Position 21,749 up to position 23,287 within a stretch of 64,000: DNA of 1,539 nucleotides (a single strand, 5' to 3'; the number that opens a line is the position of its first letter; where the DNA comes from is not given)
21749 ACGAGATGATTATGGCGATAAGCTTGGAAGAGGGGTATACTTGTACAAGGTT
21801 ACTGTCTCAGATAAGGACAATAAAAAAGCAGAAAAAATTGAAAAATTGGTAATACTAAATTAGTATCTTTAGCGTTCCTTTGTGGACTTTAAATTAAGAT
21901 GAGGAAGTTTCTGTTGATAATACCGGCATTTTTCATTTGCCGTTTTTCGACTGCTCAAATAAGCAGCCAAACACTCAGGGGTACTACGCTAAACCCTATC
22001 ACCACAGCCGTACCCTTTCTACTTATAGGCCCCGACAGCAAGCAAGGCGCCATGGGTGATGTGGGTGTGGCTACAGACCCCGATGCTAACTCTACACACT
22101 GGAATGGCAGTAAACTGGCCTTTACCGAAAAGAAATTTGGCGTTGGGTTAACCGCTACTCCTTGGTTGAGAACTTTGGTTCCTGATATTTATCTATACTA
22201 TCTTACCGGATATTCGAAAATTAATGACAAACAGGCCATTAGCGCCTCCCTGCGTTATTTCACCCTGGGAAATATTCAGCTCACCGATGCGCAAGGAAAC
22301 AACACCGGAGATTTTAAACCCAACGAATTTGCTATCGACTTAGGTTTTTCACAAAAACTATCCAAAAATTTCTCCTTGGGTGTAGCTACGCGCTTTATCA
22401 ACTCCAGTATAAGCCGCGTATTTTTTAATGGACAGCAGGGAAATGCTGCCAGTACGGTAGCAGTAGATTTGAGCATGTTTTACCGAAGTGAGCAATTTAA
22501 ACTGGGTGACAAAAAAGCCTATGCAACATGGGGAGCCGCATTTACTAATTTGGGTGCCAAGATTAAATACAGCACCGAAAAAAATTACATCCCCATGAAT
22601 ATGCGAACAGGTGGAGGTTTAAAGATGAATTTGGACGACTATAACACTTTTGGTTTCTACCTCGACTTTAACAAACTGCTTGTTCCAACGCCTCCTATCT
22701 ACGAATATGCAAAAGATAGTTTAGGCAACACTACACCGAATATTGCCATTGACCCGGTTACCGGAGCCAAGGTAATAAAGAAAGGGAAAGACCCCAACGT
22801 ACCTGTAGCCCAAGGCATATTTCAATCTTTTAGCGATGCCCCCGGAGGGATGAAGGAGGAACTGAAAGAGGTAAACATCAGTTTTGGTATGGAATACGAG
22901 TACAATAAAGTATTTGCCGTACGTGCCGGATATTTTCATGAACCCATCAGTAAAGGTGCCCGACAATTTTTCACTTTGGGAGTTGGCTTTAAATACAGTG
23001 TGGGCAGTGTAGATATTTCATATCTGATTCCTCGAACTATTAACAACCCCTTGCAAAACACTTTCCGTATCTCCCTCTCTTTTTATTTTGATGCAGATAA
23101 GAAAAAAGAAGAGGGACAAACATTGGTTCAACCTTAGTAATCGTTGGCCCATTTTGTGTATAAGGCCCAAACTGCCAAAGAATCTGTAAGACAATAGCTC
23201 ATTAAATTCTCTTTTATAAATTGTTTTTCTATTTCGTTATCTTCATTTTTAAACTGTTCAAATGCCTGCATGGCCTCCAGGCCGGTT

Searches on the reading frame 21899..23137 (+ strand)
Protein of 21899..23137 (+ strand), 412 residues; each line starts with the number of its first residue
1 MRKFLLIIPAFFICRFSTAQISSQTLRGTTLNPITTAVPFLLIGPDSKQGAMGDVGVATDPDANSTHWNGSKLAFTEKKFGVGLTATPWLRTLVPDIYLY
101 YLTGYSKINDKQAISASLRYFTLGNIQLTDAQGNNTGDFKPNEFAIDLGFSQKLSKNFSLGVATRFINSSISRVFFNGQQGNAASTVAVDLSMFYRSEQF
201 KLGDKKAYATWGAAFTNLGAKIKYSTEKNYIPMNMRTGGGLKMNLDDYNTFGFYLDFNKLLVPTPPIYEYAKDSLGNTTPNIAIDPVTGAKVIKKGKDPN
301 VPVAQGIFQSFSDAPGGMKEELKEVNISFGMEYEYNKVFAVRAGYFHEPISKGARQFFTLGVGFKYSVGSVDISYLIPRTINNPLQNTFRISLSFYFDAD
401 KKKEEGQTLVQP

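Call 48: find_encoding_contigs(protein=window:21899-23137:+, flank=10000, max_places=1)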
Protein window:21899-23137:+ (412 aa): 3 contigs read that carry it; 1 place shown.
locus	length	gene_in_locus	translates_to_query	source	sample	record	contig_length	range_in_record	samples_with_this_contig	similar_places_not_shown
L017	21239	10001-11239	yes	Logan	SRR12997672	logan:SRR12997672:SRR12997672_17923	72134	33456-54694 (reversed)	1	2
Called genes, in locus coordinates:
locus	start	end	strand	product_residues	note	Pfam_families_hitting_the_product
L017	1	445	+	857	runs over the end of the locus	PF00270:DEAD, PF04851:ResIII (weak), PF00271:Helicase_C, PF24473:CON_HrpB (weak), PF08482:HrpB_C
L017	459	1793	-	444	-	PF00375:SDF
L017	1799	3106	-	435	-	PF08245:Mur_ligase_M, PF02875:Mur_ligase_C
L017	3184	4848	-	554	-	PF03781:FGE-sulfatase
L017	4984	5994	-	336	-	PF11751:PorP_SprF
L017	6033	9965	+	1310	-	PF01364:Peptidase_C25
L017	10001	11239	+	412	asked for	PF19572:PorV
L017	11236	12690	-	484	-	PF11074:DUF2779, PF13482:RNase_H_2 (weak)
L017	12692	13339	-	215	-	PF00834:Ribul_P_3_epim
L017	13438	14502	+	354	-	-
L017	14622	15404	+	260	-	PF18962:Por_Secre_tail (weak)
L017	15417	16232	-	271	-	PF02548:Pantoate_transf, PF13714:PEP_mutase (weak)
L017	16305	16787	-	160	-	-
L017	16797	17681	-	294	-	-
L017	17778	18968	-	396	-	PF08442:ATP-grasp_2, PF24948:Citrate_synth_N, PF00549:Ligase_CoA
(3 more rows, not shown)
